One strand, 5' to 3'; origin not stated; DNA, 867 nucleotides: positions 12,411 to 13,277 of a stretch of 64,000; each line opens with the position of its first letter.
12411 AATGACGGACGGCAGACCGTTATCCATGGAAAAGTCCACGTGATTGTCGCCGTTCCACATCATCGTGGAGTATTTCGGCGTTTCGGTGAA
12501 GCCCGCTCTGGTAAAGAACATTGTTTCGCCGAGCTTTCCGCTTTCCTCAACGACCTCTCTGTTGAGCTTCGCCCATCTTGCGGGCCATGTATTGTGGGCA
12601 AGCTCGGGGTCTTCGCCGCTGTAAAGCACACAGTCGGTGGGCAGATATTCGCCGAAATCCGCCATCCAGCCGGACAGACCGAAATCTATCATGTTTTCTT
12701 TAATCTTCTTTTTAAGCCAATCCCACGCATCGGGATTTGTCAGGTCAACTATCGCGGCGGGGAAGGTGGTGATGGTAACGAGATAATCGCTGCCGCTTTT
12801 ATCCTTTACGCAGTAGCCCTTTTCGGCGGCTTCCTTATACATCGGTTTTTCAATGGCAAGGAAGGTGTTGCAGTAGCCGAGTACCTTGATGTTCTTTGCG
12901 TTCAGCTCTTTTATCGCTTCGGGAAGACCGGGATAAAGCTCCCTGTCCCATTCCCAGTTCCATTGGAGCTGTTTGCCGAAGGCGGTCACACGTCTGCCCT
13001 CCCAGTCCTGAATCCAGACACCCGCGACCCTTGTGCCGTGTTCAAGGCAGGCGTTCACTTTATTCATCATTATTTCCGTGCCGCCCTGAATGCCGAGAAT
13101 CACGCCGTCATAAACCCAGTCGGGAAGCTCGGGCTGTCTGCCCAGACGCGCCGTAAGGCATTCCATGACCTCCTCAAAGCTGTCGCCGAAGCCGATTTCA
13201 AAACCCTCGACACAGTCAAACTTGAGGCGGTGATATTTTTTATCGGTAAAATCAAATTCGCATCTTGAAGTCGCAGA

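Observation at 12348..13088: YihQ-like GH31 keeps the catalytic and most sulfonate-pocket residues, but the key Arg is Gln (QQQWY instead of QQRWY)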

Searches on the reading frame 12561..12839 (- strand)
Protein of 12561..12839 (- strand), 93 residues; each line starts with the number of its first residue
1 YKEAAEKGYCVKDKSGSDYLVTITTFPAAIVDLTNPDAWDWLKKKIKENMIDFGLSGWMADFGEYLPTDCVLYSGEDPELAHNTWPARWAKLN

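Call 64: search_solved_structures(query=window:12561-12839:-, show_alignments=5, max_evalue=0.000001)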
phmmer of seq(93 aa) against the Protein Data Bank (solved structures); distinct sequences matched with E-value up to 0.000001: 10.
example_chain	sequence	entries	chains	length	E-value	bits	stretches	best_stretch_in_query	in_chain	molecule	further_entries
5aed_A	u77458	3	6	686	3.5e-33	117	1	2-93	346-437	ALPHA-GLUCOSIDASE YIHQ | Sulfoquinovosidase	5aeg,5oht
5aee_A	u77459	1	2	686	3.5e-33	117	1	2-93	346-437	ALPHA-GLUCOSIDASE YIHQ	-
8r56_A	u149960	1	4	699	4.7e-31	110.2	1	1-93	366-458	Glycosyl hydrolase, family 31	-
6pnr_A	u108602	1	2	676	4.6e-30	107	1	1-93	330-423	Alpha-glucosidase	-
5ohy_A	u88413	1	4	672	1.3e-24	89.5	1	4-93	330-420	Alpha-glucosidase yihQ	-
5ohs_A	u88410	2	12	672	1.3e-24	89.5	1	4-93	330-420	Alpha-glucosidase yihQ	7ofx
1we5_A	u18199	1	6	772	3.9e-11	46.2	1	1-85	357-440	Putative family 31 glucosidase yicI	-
2f2h_A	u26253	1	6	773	3.9e-11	46.2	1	1-85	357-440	Putative family 31 glucosidase yicI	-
1xsi_A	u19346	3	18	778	4e-11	46.2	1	1-85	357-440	Putative family 31 glucosidase yicI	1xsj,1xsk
8t7z_A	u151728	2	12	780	6.3e-11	45.5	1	1-85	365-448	Alpha-glucosidase yicI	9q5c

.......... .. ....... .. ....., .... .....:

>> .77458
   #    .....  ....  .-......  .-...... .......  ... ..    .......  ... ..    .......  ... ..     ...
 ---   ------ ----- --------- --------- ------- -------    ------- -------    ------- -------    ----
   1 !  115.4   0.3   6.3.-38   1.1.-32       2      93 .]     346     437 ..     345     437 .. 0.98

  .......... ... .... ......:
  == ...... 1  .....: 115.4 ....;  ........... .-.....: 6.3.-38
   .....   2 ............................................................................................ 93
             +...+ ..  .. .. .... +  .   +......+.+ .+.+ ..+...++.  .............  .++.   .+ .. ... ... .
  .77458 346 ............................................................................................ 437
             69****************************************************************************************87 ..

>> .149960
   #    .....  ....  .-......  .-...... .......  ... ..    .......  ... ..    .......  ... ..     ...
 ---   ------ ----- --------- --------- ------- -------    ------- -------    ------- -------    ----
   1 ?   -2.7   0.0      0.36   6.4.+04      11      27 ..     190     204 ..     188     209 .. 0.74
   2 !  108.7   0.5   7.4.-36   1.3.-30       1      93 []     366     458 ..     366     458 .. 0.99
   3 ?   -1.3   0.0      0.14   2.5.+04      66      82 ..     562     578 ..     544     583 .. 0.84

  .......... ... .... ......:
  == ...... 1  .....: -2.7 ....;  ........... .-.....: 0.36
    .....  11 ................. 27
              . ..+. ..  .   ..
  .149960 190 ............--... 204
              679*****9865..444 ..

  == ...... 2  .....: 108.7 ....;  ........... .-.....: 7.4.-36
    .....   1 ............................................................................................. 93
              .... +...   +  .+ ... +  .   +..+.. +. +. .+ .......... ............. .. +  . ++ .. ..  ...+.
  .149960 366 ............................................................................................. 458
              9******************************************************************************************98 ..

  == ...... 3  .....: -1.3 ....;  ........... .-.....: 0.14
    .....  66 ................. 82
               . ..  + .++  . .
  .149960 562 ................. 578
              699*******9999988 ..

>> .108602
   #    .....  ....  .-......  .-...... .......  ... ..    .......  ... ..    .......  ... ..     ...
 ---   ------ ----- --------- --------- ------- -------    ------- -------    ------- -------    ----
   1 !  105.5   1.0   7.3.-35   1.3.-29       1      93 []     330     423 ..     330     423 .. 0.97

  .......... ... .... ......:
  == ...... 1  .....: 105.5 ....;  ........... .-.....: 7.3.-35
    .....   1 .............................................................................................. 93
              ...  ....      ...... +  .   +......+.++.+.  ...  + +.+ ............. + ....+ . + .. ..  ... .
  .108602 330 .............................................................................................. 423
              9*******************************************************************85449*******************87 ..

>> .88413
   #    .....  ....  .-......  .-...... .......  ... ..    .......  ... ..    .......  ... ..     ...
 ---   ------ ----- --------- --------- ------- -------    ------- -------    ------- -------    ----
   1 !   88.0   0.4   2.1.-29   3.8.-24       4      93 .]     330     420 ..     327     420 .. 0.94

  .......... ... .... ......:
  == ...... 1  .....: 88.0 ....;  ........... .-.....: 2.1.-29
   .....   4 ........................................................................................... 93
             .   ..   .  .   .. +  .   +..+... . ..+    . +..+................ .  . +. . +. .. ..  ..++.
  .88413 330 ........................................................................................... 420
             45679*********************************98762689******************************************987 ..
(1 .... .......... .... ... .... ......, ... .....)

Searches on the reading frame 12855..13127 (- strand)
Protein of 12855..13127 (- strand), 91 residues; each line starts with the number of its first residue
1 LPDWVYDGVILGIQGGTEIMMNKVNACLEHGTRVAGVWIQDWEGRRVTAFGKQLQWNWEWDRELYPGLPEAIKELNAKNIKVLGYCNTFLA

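Call 18: search_solved_structures(query=window:12855-13127:-, show_alignments=5, max_evalue=1e-8)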
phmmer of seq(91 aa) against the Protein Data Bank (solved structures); distinct sequences matched with E-value up to 1e-8: 6.
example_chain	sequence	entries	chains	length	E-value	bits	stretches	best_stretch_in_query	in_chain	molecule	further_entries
6pnr_A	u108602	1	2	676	5.5e-33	116.1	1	1-90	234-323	Alpha-glucosidase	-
8r56_A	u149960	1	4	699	3.9e-29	103.8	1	1-91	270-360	Glycosyl hydrolase, family 31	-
5aed_A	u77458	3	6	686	1e-28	102.4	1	1-91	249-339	ALPHA-GLUCOSIDASE YIHQ | Sulfoquinovosidase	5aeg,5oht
5aee_A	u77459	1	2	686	1e-28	102.4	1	1-91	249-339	ALPHA-GLUCOSIDASE YIHQ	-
5ohs_A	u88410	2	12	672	1.1e-18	70.2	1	1-90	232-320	Alpha-glucosidase yihQ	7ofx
5ohy_A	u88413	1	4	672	1.1e-18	70.2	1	1-90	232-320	Alpha-glucosidase yihQ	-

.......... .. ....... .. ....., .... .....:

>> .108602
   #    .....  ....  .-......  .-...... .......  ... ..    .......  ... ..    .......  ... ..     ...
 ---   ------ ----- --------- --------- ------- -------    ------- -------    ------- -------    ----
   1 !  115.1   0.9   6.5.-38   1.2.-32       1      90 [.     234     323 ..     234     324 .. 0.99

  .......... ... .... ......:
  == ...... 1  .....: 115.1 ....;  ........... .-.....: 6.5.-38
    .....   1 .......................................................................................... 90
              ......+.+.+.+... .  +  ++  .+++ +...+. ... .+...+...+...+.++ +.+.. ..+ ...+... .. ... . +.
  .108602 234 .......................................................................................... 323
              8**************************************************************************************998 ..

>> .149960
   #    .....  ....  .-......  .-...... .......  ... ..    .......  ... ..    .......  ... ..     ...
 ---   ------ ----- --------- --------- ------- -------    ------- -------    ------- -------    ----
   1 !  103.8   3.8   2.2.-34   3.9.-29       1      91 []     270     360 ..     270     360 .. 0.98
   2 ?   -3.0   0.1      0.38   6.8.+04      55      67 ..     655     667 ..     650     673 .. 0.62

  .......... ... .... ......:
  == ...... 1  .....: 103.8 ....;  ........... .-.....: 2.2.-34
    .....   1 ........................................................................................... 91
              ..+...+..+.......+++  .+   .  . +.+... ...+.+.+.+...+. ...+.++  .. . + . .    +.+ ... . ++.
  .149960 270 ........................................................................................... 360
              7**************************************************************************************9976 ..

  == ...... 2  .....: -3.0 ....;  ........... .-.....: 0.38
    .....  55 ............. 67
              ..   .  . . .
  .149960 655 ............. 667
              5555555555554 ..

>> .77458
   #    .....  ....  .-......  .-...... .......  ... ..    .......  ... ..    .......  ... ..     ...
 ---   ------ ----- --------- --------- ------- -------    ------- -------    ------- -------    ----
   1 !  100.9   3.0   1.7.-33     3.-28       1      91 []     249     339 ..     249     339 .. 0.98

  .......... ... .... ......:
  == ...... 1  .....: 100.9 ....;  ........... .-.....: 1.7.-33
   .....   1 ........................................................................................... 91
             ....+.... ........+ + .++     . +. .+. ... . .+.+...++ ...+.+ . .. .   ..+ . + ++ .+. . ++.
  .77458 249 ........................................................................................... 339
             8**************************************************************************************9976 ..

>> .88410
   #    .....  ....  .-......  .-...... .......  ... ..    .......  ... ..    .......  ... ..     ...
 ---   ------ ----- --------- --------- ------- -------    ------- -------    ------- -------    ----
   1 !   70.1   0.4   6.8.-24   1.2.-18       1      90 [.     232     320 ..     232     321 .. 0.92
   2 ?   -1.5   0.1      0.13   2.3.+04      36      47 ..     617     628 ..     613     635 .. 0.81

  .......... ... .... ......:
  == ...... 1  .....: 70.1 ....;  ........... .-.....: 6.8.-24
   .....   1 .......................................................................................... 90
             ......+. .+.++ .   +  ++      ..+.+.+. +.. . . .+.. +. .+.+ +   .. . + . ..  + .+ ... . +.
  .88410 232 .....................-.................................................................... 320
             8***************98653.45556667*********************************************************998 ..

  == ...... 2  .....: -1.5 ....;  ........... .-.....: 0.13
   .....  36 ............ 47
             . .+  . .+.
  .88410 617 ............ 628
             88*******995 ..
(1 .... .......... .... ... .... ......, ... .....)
